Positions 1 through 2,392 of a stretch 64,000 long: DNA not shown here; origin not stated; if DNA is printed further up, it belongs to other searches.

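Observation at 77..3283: GH112 plus GH130 phosphorylase operon: a phosphorolytic route for Gal-beta1,3-HexNAc and beta-mannosides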

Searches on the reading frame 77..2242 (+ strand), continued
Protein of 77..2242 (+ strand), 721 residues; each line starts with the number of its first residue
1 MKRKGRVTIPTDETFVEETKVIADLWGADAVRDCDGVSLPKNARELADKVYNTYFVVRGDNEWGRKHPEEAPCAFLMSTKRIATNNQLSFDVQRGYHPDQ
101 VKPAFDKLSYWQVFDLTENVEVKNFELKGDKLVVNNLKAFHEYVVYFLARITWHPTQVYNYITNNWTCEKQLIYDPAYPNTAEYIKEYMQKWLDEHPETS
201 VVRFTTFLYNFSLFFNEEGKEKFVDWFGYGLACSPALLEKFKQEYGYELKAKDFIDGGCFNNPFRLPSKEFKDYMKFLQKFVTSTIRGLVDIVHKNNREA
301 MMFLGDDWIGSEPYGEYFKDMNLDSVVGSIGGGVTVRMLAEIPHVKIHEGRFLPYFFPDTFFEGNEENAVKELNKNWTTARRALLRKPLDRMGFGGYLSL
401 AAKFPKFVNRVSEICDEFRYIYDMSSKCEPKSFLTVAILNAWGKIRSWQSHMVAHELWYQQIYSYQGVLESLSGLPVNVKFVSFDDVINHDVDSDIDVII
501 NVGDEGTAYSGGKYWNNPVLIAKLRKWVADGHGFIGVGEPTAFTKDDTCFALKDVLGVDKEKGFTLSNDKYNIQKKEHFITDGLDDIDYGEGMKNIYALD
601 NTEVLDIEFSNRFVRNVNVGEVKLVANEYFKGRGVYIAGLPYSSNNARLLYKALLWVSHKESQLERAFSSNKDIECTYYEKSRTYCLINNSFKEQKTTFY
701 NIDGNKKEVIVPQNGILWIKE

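Call 61: search_protein_representatives(protein=window:77-2242:+)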
Query: 721 residues. Proteins with E-value up to 0.001 (for the whole library): 1320; up to 1e-10: 762; up to 1e-30: 200. The best 150 are listed.
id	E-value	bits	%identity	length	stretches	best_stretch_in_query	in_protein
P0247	4.1e-187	640.3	47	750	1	4-699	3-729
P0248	1.7e-180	618.5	42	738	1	2-719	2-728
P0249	9.8e-178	609.3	49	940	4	118-426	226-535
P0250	6.1e-177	606.7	43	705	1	5-701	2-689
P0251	8.6e-177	606.2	46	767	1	1-584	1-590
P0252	6.4e-176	603.3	50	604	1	5-568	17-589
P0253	8.1e-163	560.0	40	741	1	5-699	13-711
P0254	6.8e-158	543.7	47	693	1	2-534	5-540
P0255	1.9e-155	535.7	39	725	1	2-720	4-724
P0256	3.9e-152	524.7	38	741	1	3-716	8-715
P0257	2.8e-147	508.6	42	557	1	4-559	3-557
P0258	3.4e-142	491.8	37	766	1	4-719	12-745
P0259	5.3e-142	491.2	48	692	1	3-466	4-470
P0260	6.3e-142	490.9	44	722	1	1-488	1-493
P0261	2.7e-139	482.2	47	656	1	65-543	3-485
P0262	1.0e-138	480.3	38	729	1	5-720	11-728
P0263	6.7e-138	477.6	38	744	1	3-719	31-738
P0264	2.1e-135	469.4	37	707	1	4-708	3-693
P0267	8.6e-128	444.2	37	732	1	4-711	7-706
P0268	7.1e-127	441.2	35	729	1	3-719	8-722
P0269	5.8e-125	434.8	35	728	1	4-709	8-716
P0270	8.1e-123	427.7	35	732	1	5-704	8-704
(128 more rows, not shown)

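Call 77: list_cluster_members(proteins=[P0253, P0256, P0258, P0262, P0263, P0264, P0267, P0268, P0269, P0270])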
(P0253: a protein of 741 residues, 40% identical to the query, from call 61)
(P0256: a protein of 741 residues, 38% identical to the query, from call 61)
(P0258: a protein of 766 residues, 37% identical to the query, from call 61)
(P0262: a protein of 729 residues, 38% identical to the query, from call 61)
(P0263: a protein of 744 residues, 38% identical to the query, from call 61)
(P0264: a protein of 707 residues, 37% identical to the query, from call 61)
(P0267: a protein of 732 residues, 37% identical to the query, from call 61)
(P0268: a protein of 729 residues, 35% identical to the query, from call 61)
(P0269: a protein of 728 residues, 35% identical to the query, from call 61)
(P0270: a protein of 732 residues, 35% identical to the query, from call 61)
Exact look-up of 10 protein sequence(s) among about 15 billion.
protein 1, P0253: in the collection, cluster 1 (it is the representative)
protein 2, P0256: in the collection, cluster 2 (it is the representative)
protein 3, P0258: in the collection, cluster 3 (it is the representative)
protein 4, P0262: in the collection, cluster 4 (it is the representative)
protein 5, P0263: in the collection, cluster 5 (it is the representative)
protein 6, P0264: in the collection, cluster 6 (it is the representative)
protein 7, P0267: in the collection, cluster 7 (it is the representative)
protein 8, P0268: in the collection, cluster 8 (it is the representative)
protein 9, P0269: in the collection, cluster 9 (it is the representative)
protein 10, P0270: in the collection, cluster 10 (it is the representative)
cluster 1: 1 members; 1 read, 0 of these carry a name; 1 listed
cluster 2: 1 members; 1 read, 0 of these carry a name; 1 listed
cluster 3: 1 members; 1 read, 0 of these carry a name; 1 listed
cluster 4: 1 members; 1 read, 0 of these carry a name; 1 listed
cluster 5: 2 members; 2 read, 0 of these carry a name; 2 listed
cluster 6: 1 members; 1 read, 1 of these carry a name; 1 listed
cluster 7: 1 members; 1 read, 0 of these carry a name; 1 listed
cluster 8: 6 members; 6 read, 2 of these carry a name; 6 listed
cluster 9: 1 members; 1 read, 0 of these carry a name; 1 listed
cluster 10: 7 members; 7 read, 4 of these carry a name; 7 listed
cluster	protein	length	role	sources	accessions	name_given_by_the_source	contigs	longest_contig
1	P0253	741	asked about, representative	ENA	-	-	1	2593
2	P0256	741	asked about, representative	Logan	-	-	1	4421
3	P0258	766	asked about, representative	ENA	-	-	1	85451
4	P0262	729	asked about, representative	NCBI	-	-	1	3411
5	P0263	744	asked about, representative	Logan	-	-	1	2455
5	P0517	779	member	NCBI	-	-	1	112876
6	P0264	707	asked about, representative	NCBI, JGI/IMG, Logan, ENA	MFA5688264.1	MAG: 1,3-beta-galactosyl-N-acetylhexosamine phosphorylase [Kiritimatiellales bacterium]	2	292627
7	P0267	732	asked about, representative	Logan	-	-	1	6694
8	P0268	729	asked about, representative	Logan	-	-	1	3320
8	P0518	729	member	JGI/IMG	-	1,3-beta-galactosyl-N-acetylhexosamine phosphorylase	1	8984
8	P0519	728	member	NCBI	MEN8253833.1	MAG: 1,3-beta-galactosyl-N-acetylhexosamine phosphorylase [Verrucomicrobiota bacterium]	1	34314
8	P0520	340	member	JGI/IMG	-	-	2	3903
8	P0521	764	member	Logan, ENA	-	-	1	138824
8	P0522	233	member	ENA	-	-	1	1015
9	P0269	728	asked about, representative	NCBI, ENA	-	-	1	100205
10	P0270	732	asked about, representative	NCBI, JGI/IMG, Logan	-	1,3-beta-galactosyl-N-acetylhexosamine phosphorylase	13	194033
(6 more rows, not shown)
